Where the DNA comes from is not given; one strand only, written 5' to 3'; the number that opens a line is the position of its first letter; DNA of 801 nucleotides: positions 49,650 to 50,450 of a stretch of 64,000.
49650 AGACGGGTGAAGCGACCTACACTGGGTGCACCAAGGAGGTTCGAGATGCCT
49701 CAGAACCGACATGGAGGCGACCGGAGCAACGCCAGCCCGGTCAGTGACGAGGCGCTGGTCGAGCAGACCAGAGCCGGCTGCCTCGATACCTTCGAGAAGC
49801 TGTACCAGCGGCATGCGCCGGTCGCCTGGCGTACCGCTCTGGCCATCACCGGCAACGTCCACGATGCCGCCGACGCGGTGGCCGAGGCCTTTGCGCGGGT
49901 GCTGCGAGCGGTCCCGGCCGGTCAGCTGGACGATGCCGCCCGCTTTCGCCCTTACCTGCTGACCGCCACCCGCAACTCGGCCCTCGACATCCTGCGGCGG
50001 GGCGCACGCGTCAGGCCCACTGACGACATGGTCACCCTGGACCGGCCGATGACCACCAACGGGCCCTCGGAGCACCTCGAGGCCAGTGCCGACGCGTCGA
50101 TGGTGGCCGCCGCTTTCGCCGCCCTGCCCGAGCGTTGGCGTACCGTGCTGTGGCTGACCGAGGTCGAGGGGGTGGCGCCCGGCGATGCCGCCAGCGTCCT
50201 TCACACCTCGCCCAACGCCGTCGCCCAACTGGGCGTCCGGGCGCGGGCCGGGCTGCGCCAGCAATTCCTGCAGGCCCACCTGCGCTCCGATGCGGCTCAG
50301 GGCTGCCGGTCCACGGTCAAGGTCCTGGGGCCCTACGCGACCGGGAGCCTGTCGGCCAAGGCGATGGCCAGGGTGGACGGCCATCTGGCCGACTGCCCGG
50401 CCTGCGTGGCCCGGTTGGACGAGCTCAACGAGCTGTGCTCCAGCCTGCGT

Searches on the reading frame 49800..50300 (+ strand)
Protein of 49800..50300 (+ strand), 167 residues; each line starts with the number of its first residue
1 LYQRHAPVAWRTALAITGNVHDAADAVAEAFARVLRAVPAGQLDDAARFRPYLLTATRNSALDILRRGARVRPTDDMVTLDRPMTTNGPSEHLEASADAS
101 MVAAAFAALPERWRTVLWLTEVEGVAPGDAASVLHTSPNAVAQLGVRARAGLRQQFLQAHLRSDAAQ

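Call 73: search_protein_families(library=pfam, proteins=[window:49800-50300:+], max_evalue=0.01)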
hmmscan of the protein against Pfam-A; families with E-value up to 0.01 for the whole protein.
window:49800-50300:+ (167 aa): 3 families
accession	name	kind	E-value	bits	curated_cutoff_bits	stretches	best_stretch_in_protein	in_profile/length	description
PF04542.20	Sigma70_r2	-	3.5e-14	52.8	24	1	1-70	1-70/71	Sigma-70 region 2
PF08281.18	Sigma70_r4_2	-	1.1e-06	28.6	25.7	1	102-150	4-52/54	Sigma-70, region 4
PF22233.2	PhyR_sigma-like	-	0.0013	19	27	1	112-155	7-50/50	Response regulator PhyR, sigma-like domain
